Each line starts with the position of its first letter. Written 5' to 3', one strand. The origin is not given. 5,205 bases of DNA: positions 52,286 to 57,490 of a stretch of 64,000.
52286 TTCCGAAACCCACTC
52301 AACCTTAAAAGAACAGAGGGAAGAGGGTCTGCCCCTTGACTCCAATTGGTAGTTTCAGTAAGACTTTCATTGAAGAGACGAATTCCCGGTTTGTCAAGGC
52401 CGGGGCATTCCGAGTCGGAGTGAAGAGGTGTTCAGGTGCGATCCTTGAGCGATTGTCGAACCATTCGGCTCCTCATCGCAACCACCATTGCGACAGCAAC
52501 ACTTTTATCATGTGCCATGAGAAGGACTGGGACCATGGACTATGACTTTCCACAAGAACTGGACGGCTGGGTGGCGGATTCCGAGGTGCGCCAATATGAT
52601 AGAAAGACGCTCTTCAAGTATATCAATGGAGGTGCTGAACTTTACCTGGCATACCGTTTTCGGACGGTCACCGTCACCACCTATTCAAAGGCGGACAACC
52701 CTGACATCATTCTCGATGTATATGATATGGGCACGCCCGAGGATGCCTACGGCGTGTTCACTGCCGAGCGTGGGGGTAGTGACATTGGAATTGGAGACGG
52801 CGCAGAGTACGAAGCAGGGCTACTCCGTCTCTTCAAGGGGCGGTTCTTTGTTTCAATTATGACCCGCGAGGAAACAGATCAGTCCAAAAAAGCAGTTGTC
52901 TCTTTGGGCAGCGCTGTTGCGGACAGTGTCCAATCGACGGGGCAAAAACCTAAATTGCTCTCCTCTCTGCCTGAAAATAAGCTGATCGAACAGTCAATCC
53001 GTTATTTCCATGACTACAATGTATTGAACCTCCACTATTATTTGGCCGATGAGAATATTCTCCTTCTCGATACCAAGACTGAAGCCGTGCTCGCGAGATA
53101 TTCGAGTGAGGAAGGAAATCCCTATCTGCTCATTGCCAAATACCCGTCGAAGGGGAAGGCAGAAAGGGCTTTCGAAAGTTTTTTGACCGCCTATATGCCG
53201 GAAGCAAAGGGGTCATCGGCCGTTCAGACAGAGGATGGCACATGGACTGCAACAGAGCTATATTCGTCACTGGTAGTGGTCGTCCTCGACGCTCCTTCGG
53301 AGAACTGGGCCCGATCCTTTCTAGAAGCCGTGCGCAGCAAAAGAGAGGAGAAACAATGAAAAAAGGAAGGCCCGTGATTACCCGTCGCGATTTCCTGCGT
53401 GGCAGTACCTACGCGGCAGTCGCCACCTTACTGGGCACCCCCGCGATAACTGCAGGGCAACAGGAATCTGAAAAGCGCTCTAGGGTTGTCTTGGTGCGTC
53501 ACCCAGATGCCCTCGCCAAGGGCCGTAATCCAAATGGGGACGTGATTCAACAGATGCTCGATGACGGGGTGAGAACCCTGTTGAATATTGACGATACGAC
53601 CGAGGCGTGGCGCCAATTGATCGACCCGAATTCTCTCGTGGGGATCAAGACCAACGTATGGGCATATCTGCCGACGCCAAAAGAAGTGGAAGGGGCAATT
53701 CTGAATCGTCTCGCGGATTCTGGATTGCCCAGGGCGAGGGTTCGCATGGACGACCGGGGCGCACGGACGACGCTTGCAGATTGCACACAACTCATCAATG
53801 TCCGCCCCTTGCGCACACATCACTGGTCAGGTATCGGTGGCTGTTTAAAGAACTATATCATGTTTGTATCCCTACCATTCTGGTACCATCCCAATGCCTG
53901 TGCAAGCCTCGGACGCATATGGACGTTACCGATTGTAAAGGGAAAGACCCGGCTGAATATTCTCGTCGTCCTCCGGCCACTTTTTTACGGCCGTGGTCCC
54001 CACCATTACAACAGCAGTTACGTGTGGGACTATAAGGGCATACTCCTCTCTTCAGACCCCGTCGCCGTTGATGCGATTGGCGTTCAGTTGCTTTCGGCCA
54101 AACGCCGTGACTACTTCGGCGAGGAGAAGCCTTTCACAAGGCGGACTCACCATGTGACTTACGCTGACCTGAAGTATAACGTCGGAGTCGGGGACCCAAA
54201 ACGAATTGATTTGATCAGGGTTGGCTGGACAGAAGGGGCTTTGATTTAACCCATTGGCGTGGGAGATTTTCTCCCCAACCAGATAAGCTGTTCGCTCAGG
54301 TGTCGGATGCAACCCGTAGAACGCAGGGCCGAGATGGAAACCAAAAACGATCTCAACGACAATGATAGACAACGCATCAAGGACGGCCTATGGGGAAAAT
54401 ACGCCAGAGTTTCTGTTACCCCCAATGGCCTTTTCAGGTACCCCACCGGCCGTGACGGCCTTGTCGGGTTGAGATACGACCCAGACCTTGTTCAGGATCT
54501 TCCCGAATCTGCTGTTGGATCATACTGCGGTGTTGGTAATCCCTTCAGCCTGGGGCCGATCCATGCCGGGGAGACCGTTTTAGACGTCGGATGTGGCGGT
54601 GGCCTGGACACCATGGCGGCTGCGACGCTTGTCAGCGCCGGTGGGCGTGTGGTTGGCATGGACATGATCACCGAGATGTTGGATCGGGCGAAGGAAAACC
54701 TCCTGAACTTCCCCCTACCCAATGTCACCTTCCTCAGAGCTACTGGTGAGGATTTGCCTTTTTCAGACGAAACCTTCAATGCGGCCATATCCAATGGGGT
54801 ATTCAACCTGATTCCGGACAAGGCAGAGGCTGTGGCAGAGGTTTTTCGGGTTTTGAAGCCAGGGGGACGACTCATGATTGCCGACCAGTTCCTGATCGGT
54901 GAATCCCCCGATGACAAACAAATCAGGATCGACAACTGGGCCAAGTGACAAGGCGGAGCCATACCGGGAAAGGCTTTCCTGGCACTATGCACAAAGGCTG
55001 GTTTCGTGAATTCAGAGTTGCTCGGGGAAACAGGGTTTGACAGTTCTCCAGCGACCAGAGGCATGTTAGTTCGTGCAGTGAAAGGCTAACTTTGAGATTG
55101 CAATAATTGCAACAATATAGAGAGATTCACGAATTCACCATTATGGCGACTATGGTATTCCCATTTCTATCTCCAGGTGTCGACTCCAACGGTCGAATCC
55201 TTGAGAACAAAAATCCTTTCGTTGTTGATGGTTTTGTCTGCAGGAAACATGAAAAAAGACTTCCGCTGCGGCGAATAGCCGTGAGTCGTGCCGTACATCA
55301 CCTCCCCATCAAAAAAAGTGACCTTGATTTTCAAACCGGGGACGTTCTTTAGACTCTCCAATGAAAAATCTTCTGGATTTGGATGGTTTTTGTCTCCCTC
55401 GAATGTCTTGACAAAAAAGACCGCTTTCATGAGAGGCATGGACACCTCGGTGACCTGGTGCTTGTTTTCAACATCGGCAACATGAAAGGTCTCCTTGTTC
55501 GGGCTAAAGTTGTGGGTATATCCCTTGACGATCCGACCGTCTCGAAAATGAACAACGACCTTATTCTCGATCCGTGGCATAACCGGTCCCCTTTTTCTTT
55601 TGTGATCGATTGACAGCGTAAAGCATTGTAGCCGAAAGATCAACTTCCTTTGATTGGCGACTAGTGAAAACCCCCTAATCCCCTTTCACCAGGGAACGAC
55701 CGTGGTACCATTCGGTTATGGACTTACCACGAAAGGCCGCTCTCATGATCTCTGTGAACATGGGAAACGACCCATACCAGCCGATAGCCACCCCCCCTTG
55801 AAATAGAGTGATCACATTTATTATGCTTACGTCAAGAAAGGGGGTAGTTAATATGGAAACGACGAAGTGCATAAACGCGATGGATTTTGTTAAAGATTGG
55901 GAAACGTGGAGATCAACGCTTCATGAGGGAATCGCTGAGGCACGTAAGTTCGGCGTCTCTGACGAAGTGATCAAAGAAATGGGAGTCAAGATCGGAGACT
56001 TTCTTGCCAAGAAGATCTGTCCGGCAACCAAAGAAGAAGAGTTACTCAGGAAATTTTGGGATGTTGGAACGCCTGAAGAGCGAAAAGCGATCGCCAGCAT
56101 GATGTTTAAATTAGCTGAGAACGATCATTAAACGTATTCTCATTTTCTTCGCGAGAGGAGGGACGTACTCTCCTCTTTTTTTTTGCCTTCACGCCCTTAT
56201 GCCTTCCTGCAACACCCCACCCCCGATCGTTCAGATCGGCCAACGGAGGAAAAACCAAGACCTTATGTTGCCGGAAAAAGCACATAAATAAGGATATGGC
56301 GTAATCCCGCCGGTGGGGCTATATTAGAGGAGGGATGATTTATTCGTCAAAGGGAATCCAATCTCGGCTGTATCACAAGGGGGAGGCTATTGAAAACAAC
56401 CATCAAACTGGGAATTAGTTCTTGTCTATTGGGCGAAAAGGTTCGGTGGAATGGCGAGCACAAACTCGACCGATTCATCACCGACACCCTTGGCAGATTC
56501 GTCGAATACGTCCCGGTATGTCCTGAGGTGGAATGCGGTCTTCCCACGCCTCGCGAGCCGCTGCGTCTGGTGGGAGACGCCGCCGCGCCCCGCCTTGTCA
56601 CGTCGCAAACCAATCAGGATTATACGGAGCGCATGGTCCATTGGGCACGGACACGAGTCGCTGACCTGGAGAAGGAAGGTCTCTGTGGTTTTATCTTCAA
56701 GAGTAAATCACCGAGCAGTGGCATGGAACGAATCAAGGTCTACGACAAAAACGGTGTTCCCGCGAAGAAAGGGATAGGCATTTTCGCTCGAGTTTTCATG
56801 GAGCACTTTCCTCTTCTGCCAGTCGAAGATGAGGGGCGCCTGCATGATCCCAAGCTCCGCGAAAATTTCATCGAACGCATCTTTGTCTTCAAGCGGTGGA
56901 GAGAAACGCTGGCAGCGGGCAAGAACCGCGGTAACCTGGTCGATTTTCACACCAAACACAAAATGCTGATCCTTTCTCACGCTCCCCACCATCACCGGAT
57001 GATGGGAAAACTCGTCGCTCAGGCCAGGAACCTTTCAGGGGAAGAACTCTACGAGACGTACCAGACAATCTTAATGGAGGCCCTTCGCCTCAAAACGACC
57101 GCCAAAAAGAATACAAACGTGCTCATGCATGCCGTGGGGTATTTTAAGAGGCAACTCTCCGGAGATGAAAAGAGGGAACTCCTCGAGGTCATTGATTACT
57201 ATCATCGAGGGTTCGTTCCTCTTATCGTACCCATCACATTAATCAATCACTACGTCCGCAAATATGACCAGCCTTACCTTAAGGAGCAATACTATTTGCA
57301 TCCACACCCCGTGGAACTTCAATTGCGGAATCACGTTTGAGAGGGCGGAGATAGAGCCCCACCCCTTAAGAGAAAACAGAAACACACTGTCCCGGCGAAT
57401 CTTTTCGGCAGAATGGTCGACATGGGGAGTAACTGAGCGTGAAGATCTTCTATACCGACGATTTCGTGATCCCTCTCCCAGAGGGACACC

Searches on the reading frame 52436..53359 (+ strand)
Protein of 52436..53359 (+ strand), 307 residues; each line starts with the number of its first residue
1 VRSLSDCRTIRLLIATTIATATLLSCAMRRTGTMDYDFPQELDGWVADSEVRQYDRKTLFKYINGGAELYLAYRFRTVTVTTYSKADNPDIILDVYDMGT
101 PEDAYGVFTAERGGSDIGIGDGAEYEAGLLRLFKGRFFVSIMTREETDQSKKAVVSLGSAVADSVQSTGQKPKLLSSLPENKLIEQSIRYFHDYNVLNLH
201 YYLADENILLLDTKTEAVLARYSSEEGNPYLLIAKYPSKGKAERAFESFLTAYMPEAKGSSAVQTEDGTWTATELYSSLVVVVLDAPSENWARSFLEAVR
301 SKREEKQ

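Call 54: search_protein_families(library=pfam, proteins=[window:52436-53359:+], max_evalue=0.0001)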
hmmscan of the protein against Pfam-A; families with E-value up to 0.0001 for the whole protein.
window:52436-53359:+ (307 aa): 1 family
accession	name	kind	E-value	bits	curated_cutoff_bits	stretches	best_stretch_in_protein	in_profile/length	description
PF20244.3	DUF6599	-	1.3e-33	116.6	27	1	43-237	2-186/186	Family of unknown function (DUF6599)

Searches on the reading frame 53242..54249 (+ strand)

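Call 54: search_protein_families(library=pfam, proteins=[window:53242-54249:+], max_evalue=0.0001)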
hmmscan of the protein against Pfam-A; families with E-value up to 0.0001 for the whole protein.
window:53242-54249:+ (335 aa): 1 family
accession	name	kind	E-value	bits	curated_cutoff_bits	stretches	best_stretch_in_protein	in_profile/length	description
PF04015.17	DUF362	-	2.7e-08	34.5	24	1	176-281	94-199/200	Domain of unknown function (DUF362)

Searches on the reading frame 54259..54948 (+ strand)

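Call 54: search_protein_families(library=pfam, proteins=[window:54259-54948:+], max_evalue=0.0001)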
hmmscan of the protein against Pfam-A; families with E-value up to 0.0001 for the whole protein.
window:54259-54948:+ (229 aa): 8 families
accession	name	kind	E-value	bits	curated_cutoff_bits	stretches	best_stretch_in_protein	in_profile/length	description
PF13847.12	Methyltransf_31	-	4e-26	91.9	27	1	101-209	1-111/145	Methyltransferase domain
PF08241.18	Methyltransf_11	-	3.4e-23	82.5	21.2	1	108-207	1-95/95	Methyltransferase domain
PF13649.12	Methyltransf_25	-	3.9e-22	79.2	27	1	107-203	1-97/97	Methyltransferase domain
PF01209.24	Ubie_methyltran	-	6e-20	72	20.1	1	103-207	47-151/233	ubiE/COQ5 methyltransferase family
PF08242.18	Methyltransf_12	-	3.7e-15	56.9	30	1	108-205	1-98/98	Methyltransferase domain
PF13489.12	Methyltransf_23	-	2.7e-10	40.7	27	1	101-210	20-119/164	Methyltransferase domain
PF01135.25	PCMT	-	3.4e-10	40.5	20.3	1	101-207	71-171/210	Protein-L-isoaspartate(D-aspartate) O-methyltransferase (PCMT)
PF06325.19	PrmA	-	3.2e-05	24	22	1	102-206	160-257/296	Ribosomal protein L11 methyltransferase (PrmA)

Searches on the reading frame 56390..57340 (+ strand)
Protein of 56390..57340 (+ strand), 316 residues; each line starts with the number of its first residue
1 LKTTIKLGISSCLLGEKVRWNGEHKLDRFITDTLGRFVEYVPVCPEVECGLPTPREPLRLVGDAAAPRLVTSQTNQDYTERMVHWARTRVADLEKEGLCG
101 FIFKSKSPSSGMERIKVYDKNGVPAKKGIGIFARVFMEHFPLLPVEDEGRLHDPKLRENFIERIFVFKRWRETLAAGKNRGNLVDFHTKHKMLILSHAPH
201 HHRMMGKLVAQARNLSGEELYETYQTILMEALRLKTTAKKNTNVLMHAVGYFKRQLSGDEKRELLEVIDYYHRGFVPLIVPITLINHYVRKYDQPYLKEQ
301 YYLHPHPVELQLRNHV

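Call 54: search_protein_families(library=pfam, proteins=[window:56390-57340:+], max_evalue=0.0001)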
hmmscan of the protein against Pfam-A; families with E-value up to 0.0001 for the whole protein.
window:56390-57340:+ (316 aa): 2 families
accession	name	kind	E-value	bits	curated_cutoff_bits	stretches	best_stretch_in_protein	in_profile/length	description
PF04463.17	2-thiour_desulf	-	9.9e-44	149.2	34.7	1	8-148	2-141/141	2-thiouracil desulfurase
PF08349.16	DUF1722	-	5.7e-43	146.3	22.5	1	191-307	1-117/117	Protein of unknown function (DUF1722)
